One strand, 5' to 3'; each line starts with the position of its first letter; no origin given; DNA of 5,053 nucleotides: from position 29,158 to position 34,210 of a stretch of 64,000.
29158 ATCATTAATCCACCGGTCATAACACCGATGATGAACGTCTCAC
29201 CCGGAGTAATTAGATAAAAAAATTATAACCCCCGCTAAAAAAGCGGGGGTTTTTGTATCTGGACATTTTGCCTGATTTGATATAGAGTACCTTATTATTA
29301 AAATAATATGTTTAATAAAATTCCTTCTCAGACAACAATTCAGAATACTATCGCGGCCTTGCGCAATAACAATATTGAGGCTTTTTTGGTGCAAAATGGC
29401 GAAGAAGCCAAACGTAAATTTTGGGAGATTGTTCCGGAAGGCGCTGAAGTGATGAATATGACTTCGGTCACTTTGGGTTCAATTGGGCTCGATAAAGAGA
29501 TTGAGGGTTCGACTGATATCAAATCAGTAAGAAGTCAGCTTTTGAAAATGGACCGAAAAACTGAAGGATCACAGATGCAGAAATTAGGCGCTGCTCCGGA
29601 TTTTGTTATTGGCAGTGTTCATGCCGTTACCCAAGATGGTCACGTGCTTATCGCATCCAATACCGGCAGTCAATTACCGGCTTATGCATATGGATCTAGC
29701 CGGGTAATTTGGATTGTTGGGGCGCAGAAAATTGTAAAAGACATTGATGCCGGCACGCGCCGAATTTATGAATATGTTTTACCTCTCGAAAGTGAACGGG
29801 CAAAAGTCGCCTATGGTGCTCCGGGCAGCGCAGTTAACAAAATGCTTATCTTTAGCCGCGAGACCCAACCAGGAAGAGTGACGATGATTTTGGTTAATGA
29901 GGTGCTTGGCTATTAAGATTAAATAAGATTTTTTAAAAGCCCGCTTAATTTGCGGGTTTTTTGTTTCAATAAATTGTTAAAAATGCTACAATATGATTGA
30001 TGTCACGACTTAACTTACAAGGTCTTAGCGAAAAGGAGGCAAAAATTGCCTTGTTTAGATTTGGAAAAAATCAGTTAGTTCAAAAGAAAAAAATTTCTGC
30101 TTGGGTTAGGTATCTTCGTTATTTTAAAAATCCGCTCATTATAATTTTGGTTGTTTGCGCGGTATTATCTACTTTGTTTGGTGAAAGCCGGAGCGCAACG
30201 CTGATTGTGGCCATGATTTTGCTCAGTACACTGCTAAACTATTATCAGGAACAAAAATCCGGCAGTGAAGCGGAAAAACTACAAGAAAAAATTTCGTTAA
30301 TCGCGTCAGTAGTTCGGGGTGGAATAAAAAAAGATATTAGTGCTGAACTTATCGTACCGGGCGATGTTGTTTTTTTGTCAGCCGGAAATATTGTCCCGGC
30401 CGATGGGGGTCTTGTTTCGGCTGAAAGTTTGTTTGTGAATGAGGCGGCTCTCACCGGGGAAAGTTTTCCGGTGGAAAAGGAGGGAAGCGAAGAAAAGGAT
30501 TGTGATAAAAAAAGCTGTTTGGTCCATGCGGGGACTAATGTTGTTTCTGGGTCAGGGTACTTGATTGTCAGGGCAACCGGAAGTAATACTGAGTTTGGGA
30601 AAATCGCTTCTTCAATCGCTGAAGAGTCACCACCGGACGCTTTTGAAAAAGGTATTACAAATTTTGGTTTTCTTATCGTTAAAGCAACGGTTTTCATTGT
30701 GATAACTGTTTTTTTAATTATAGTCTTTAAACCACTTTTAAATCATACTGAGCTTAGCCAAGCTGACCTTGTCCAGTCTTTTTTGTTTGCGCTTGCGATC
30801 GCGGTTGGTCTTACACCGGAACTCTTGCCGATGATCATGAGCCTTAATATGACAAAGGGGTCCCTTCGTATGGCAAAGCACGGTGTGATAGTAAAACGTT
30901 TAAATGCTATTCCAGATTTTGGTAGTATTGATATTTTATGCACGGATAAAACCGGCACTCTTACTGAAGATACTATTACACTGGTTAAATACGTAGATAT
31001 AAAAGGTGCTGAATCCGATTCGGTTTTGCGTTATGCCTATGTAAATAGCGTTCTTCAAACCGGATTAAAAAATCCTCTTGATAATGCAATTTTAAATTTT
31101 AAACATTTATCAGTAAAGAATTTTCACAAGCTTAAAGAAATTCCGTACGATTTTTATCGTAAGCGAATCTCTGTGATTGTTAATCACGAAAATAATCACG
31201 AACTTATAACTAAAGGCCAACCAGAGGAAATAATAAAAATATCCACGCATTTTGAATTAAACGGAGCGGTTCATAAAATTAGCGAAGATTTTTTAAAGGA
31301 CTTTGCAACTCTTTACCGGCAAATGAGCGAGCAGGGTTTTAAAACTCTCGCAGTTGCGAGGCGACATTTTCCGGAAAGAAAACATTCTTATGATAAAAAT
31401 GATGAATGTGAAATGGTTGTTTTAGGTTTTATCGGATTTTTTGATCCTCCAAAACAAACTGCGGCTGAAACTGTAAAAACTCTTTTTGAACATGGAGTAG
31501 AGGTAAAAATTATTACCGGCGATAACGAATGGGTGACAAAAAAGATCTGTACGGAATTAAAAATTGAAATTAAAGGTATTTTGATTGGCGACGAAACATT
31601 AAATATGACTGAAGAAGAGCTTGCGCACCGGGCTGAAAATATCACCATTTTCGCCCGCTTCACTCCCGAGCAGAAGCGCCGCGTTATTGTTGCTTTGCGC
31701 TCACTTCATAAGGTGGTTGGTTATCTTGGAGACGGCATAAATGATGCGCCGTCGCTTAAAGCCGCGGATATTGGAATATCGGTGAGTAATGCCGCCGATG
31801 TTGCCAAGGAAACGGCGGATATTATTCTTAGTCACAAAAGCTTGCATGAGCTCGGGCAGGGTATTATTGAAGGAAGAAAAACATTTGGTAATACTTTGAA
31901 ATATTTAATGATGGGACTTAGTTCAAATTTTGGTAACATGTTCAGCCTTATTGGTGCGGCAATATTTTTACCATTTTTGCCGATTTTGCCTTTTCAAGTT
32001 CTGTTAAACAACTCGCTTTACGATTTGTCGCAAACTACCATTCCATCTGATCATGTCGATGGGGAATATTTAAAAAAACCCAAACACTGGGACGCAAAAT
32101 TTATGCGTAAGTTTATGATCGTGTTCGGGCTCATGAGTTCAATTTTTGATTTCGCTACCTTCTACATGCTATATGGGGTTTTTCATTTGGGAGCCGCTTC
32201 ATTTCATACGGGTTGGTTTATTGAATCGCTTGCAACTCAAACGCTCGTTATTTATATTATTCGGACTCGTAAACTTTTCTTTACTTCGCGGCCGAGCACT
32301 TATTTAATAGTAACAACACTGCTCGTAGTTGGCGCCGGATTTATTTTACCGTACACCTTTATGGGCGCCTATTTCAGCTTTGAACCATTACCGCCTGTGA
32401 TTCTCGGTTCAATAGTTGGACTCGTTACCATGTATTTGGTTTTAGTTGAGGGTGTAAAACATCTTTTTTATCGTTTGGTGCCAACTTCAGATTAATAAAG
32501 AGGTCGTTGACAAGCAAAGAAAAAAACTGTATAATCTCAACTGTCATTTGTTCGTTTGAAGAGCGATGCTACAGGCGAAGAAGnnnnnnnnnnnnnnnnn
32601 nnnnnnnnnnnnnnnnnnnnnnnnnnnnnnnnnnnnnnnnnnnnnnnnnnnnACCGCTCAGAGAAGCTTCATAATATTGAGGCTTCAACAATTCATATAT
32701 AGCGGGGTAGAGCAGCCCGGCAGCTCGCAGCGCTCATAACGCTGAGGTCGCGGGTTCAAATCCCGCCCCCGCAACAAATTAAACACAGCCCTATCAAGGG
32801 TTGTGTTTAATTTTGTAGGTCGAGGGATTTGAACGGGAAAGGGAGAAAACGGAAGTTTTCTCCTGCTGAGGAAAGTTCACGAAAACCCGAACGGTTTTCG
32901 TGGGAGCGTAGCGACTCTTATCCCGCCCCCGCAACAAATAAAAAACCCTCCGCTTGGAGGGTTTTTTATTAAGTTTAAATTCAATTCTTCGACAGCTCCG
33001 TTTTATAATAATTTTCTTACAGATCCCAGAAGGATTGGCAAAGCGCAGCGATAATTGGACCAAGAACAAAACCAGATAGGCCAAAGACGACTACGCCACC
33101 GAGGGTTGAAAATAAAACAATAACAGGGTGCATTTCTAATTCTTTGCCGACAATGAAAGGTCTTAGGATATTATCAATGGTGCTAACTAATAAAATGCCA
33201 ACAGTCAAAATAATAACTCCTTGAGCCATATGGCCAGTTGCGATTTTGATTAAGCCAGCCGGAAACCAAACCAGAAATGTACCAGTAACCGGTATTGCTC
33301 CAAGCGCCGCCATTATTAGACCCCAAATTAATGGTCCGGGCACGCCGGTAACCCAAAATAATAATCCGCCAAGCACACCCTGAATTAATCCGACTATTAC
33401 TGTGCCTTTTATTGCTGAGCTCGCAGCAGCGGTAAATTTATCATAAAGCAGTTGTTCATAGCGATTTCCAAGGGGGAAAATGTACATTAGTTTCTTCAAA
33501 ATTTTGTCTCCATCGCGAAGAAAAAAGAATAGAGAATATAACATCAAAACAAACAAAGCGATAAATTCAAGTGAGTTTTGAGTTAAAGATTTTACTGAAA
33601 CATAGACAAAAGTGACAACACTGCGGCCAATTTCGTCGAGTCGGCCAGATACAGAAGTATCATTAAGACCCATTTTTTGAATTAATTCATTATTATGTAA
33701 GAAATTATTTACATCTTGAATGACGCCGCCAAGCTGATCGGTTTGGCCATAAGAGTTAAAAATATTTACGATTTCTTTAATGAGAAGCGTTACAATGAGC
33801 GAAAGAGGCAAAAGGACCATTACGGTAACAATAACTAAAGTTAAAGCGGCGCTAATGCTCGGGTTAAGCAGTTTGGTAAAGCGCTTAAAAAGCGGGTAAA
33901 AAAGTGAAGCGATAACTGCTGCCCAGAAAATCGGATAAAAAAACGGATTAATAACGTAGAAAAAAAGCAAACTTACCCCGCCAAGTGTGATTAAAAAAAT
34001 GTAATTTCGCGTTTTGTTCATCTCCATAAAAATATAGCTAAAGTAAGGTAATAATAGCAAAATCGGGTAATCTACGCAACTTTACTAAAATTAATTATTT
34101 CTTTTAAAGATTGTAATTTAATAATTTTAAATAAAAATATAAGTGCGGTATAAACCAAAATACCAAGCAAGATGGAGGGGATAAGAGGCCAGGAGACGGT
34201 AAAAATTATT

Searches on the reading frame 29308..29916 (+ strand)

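Call 56: search_protein_families(library=pfam, proteins=[window:29308-29916:+], max_evalue=0.00001)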
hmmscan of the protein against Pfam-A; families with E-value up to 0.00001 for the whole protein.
window:29308-29916:+ (202 aa): 1 family
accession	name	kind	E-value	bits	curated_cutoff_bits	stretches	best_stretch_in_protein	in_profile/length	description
PF02589.21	LUD_dom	-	1.3e-20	74.3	22.6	1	12-196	2-189/189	LUD domain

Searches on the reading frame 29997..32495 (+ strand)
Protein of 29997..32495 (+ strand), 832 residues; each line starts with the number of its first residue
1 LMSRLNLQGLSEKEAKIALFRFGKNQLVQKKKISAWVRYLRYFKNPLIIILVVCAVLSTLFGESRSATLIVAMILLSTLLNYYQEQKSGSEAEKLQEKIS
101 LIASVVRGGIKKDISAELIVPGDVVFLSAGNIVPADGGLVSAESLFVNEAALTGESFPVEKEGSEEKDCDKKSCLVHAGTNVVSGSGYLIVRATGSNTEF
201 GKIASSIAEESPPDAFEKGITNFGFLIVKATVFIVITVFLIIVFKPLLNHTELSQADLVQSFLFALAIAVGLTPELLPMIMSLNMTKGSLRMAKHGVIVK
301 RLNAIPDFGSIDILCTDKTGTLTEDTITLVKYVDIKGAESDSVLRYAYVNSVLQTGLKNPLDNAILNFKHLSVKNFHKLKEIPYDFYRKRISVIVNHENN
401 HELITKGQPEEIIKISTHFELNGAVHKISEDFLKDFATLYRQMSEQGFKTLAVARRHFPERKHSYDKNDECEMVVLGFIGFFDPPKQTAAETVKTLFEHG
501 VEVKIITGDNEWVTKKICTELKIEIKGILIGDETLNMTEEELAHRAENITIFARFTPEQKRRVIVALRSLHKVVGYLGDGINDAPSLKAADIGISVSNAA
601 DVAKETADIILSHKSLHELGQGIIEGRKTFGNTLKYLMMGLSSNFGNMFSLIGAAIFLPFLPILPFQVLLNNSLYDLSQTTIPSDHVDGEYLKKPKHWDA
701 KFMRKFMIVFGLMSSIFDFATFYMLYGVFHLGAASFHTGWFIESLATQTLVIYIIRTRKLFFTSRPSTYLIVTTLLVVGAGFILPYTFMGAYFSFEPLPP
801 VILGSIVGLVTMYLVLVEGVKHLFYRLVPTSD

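Call 56: search_protein_families(library=pfam, proteins=[window:29997-32495:+], max_evalue=0.00001)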
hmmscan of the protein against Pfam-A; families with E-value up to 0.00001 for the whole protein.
window:29997-32495:+ (832 aa): 5 families
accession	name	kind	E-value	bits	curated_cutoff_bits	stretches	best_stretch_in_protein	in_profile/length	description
PF00122.25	E1-E2_ATPase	-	3.4e-40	137.9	28.1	1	102-295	6-181/181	E1-E2 ATPase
PF00689.26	Cation_ATPase_C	-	1e-16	61.7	27.3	1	660-822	1-174/175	Cation transporting ATPase, C-terminus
PF00690.31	Cation_ATPase_N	-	6.4e-14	51.8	20.4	1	7-58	18-69/69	Cation transporter/ATPase, N-terminus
PF00702.32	Hydrolase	-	1.2e-08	36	26.4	1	311-591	1-191/191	haloacid dehalogenase-like hydrolase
PF13246.12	Cation_ATPase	-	7.7e-07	29.5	21.7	1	374-418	44-90/91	Cation transport ATPase (P-type)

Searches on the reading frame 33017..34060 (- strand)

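Call 56: search_protein_families(library=pfam, proteins=[window:33017-34060:-], max_evalue=0.00001)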
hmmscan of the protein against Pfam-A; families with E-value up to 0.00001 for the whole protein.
window:33017-34060:- (347 aa): 1 family
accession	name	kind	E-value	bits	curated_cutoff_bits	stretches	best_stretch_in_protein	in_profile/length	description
PF01594.21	AI-2E_transport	-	3.4e-49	168.2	34.3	1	23-344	6-322/327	AI-2E family transporter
